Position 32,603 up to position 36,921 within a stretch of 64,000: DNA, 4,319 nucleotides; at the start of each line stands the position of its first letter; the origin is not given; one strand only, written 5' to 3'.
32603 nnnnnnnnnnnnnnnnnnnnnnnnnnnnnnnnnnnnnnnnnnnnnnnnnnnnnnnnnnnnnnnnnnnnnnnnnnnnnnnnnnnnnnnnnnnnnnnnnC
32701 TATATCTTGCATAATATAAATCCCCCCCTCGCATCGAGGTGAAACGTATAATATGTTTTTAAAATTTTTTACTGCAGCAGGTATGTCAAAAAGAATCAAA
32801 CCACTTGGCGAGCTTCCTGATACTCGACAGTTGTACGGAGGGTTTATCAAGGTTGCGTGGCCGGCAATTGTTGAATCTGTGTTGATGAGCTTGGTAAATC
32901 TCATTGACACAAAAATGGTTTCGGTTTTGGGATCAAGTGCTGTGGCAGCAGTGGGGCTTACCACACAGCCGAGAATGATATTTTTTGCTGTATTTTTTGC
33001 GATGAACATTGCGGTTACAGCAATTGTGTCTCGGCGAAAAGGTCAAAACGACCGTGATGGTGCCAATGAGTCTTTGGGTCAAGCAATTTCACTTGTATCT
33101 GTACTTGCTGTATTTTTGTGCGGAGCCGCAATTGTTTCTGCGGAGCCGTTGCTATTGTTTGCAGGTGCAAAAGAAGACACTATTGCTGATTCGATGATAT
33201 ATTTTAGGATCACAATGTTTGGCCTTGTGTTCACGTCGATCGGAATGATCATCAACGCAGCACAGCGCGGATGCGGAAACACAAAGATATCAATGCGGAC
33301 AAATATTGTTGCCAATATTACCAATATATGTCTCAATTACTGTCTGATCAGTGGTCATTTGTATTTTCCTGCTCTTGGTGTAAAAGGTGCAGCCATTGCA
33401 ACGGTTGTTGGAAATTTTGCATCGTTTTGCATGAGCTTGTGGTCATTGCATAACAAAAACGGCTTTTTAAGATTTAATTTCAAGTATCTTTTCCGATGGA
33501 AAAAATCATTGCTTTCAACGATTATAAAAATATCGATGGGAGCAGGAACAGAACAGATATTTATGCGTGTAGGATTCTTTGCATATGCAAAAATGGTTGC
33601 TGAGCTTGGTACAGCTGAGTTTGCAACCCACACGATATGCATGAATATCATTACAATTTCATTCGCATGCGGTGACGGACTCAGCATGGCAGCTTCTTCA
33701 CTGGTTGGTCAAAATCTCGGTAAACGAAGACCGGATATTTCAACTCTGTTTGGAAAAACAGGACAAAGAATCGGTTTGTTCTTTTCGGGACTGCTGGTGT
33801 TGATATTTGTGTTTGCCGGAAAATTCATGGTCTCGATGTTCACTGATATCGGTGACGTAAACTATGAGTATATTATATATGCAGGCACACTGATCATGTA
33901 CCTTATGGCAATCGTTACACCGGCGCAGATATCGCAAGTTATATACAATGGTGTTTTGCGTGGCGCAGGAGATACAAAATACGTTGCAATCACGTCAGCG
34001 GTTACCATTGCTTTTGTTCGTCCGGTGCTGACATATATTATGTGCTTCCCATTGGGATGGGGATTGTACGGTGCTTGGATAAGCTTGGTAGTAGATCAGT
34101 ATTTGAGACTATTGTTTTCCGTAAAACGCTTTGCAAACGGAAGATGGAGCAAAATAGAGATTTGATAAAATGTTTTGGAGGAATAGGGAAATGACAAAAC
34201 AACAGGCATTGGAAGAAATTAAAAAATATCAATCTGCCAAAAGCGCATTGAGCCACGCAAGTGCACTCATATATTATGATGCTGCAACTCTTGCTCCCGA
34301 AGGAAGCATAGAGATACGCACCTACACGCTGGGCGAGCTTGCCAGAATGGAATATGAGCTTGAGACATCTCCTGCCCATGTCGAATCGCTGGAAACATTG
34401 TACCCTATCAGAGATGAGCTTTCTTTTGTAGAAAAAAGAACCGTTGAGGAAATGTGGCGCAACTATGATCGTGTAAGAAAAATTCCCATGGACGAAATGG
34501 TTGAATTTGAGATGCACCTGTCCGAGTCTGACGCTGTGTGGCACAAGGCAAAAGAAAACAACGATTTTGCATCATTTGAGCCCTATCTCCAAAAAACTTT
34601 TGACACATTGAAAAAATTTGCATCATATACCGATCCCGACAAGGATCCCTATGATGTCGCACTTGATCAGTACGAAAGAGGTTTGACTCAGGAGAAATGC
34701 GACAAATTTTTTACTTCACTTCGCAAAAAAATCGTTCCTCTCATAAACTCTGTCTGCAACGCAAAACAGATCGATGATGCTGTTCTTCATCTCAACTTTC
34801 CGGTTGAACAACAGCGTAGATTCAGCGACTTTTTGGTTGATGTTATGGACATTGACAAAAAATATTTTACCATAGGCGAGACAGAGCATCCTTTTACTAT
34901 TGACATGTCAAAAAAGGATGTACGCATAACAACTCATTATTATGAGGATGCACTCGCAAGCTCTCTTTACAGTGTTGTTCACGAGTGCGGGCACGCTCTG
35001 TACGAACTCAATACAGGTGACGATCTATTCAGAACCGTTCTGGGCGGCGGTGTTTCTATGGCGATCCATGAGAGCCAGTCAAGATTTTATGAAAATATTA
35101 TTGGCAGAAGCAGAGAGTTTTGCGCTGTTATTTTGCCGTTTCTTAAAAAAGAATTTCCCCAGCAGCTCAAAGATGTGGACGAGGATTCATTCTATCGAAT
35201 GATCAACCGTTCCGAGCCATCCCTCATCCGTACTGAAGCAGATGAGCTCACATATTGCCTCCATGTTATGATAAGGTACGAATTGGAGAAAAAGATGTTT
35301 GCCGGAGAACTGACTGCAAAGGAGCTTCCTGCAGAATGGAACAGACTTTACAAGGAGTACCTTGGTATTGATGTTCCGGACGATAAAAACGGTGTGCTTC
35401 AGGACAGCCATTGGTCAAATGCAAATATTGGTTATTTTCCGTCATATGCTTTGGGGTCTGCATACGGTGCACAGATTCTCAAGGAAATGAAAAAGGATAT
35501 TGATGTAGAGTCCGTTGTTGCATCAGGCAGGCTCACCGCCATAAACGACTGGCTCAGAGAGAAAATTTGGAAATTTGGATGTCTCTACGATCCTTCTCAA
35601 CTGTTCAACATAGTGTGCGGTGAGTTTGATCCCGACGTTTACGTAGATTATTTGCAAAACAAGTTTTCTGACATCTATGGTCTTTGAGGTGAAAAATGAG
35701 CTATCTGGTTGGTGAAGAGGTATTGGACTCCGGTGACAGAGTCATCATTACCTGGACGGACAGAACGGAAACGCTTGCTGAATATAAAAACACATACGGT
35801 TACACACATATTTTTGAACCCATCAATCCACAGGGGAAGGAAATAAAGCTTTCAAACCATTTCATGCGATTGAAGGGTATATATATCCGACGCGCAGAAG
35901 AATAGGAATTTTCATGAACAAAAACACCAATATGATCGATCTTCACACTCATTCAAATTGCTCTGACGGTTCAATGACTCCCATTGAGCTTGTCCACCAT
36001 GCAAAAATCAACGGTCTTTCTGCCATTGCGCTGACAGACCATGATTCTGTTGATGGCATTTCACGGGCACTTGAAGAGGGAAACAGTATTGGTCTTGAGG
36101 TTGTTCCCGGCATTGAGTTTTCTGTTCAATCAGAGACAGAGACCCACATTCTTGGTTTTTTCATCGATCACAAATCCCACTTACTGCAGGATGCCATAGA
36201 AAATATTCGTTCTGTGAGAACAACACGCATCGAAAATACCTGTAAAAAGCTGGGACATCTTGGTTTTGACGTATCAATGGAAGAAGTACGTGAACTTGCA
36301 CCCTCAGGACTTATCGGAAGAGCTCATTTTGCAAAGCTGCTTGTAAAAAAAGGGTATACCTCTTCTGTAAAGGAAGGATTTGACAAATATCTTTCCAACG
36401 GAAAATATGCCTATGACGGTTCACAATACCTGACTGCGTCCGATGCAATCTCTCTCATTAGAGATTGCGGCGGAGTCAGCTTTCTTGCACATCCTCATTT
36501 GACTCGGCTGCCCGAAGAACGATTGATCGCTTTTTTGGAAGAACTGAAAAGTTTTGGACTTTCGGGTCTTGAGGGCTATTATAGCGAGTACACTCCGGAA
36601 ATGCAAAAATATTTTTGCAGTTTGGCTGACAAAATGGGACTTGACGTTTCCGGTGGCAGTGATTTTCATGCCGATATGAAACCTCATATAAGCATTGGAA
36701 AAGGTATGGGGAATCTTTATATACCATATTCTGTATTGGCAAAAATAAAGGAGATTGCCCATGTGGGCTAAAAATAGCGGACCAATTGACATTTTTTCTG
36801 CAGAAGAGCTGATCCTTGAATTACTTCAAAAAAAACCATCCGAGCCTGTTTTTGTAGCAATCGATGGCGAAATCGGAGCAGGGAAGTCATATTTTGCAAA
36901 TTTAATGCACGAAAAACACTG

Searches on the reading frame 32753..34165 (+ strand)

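Call 7: search_protein_families(library=pfam, proteins=[window:32753-34165:+], max_evalue=0.001)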
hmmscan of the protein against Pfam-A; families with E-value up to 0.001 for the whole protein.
window:32753-34165:+ (470 aa): 1 family
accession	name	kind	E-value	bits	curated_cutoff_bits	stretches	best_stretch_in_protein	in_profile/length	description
PF01554.23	MatE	-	1.1e-55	188.2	24.9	2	37-196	1-160/161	MatE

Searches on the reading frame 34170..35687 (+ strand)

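Call 7: search_protein_families(library=pfam, proteins=[window:34170-35687:+], max_evalue=0.001)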
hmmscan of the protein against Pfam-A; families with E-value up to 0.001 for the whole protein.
window:34170-35687:+ (505 aa): 1 family
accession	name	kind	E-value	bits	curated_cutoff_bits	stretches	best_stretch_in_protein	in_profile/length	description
PF02074.21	Peptidase_M32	-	4.4e-163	543.9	25.1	1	17-499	2-489/489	Carboxypeptidase Taq (M32) metallopeptidase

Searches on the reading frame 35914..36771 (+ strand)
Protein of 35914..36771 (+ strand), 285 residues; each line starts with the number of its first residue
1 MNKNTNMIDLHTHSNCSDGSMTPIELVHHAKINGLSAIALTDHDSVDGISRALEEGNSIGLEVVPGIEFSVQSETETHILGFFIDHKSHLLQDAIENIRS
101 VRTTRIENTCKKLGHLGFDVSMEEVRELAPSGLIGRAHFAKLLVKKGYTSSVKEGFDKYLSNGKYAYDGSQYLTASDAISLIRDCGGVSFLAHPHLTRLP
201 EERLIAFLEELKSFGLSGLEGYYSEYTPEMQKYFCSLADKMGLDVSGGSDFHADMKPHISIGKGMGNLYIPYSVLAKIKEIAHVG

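Call 7: search_protein_families(library=pfam, proteins=[window:35914-36771:+], max_evalue=0.001)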
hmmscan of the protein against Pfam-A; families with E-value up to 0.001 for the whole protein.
window:35914-36771:+ (285 aa): 1 family
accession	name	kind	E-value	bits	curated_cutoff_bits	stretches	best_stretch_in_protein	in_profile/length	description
PF02811.25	PHP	-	4.1e-13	50.4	26.4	1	9-86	1-71/164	PHP domain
